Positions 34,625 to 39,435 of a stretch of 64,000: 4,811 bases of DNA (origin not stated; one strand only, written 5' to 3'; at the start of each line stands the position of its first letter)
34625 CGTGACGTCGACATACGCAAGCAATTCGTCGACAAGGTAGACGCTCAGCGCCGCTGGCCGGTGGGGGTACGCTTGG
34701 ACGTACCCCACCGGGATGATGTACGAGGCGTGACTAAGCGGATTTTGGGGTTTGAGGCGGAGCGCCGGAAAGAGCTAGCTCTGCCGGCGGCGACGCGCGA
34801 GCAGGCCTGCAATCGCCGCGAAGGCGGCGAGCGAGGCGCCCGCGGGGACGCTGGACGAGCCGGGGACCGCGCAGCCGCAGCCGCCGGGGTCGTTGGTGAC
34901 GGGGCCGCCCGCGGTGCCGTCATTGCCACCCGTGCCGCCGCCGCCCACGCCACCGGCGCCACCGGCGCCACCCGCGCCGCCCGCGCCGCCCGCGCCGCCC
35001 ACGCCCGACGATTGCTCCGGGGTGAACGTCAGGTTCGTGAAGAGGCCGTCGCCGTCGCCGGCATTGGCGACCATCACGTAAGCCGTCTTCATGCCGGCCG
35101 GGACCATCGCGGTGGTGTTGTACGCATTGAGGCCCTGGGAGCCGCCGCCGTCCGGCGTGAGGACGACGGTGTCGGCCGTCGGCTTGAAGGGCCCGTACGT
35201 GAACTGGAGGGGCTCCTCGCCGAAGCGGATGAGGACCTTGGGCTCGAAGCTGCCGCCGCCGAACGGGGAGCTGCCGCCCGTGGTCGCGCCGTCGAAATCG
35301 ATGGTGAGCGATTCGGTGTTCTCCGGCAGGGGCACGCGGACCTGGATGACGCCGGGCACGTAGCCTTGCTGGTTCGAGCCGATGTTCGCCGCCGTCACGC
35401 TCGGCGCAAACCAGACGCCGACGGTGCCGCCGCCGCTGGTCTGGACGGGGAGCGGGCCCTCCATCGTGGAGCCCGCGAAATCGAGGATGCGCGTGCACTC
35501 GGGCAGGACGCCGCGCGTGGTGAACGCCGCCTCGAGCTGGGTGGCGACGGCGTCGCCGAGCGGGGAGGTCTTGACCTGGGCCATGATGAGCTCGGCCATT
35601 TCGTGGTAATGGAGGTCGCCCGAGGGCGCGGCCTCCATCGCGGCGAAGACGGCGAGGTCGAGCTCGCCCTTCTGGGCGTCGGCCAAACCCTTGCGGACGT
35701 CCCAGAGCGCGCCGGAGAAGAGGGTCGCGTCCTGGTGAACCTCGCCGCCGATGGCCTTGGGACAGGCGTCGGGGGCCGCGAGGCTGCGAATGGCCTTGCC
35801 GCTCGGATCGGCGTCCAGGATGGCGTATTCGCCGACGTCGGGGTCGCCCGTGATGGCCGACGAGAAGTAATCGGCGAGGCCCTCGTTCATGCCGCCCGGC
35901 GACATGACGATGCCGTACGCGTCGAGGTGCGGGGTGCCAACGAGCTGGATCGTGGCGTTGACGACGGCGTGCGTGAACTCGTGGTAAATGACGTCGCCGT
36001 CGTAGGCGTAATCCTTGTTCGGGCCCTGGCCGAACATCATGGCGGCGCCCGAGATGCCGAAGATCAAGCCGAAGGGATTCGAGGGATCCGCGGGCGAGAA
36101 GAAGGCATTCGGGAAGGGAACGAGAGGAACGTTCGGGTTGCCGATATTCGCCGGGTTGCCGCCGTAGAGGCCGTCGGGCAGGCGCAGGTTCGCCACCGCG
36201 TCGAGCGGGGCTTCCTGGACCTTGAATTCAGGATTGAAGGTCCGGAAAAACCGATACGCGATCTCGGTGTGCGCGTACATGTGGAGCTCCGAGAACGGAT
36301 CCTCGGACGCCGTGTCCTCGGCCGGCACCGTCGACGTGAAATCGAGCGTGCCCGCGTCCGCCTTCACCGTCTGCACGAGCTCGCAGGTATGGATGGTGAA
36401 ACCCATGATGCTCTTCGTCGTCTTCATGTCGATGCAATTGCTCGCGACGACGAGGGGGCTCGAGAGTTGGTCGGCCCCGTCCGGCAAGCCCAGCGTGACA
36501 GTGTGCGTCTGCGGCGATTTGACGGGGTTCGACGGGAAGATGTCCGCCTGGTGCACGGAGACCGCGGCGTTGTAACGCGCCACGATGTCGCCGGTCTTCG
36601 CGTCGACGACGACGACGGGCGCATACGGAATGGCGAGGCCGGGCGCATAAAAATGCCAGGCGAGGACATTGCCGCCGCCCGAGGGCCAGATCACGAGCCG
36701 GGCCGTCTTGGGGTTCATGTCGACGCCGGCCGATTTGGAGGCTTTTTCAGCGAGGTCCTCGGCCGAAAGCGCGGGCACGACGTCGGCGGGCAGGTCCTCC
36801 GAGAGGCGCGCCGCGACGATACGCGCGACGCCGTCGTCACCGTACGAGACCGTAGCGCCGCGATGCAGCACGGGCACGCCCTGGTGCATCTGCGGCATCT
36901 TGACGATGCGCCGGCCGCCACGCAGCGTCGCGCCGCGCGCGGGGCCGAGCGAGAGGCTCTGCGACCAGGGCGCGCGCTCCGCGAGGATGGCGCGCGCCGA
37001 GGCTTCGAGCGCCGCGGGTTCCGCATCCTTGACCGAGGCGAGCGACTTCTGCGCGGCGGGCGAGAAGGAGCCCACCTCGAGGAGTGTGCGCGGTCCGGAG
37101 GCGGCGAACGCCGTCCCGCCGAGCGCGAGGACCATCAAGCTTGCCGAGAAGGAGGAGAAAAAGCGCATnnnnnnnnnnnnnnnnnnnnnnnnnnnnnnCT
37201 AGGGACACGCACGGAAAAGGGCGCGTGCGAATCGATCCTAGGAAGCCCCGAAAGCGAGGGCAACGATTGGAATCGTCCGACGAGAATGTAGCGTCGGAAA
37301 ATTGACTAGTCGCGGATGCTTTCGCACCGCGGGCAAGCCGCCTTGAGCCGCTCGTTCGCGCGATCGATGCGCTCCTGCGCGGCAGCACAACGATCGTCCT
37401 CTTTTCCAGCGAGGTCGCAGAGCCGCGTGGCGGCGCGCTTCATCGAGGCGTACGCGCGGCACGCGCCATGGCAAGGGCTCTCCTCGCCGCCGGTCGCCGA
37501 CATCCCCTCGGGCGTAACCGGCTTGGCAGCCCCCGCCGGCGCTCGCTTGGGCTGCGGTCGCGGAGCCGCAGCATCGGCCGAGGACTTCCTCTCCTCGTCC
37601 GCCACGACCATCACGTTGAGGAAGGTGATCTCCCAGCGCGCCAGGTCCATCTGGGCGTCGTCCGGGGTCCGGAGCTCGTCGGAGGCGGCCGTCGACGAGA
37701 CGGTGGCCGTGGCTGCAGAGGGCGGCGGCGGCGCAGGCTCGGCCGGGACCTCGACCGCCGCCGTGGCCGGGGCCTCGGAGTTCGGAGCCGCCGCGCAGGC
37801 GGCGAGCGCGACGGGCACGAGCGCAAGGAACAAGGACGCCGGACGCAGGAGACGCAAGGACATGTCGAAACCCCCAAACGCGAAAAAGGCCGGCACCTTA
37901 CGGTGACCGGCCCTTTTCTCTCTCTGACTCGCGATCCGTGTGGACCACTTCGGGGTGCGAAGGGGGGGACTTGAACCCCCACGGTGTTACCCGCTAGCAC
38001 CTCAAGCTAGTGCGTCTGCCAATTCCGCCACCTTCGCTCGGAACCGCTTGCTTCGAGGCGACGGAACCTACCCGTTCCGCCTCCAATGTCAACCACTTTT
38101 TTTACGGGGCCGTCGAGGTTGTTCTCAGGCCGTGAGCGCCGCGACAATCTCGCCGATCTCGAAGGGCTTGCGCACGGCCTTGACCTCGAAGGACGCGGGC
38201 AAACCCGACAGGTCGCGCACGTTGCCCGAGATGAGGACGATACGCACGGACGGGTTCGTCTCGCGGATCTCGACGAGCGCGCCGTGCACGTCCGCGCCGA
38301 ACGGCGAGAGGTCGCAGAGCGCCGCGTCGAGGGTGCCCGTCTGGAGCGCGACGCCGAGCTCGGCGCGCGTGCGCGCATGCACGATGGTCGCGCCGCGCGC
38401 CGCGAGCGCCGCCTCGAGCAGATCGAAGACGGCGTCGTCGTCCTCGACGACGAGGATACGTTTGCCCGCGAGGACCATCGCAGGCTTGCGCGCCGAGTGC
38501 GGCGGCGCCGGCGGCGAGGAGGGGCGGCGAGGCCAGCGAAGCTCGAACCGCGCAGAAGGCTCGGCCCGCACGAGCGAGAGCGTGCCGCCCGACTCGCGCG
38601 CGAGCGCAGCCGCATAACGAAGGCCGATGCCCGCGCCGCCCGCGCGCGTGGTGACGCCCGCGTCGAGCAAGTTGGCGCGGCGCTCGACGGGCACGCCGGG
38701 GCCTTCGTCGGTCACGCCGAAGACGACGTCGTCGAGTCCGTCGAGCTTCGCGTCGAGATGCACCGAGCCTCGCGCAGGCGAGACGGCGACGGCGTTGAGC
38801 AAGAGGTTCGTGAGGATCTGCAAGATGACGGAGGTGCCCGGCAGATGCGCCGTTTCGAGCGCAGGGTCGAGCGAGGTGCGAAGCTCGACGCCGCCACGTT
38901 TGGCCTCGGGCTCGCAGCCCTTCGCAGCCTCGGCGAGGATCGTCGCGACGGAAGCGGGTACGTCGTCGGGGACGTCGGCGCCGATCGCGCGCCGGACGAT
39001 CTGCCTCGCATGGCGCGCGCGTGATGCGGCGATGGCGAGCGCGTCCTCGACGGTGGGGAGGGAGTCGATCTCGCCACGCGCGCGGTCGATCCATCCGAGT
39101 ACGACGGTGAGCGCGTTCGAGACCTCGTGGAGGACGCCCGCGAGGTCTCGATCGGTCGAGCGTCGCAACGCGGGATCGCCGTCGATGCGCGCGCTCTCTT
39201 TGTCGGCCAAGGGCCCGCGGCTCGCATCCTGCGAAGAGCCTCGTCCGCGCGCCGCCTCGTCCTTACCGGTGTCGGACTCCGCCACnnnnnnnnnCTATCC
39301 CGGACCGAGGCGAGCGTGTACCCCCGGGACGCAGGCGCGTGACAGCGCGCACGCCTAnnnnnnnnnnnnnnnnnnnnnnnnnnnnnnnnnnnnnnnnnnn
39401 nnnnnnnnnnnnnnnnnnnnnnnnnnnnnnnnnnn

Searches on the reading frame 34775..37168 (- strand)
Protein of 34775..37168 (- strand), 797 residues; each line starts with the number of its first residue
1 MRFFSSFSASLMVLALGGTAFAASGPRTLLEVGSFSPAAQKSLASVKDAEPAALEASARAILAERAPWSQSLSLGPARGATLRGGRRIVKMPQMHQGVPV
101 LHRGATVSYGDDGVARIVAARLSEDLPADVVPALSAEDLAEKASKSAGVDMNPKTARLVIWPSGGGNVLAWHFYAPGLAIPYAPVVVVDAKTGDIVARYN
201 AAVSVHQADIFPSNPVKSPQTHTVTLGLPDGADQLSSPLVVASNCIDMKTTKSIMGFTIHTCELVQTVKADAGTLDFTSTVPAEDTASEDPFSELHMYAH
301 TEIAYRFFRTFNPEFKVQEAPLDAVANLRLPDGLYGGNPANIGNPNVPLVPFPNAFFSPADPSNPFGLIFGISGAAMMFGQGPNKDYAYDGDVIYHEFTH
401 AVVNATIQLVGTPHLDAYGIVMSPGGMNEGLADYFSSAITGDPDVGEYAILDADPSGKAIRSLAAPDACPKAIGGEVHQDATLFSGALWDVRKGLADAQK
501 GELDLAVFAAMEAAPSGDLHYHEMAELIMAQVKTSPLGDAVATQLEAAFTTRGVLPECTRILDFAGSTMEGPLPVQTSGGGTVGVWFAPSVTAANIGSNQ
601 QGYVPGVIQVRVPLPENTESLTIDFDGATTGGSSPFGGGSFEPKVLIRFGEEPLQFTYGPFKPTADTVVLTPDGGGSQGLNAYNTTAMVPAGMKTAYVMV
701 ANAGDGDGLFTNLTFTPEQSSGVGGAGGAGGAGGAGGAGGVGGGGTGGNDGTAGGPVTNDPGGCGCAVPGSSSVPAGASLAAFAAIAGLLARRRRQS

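Call 16: search_protein_families(library=pfam, proteins=[window:34775-37168:-], max_evalue=0.001)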
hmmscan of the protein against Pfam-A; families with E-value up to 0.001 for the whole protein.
window:34775-37168:- (797 aa): 1 family
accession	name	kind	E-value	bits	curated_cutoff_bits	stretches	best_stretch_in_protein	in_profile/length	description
PF02128.21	Peptidase_M36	-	0.00018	21.3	23.3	1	374-443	169-229/368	Fungalysin metallopeptidase (M36)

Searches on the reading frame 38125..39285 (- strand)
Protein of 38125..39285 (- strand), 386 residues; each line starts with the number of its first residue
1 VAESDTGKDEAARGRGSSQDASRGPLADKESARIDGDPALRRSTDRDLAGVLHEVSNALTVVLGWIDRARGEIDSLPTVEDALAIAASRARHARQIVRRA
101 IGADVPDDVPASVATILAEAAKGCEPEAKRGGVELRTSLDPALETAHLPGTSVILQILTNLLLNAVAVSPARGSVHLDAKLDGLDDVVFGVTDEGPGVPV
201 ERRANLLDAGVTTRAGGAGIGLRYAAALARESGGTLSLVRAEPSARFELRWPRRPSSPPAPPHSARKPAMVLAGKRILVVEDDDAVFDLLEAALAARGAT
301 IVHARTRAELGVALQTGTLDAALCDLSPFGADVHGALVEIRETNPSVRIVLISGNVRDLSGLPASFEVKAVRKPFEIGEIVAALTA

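Call 16: search_protein_families(library=pfam, proteins=[window:38125-39285:-], max_evalue=0.001)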
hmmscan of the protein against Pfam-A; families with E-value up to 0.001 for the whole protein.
window:38125-39285:- (386 aa): 2 families
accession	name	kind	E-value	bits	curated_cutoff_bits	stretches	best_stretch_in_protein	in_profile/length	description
PF02518.31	HATPase_c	-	6e-13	49.6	26.4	1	154-253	6-109/111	Histidine kinase-, DNA gyrase B-, and HSP90-like ATPase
PF00072.30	Response_reg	-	5.5e-06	26.9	30.2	1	277-384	1-110/111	Response regulator receiver domain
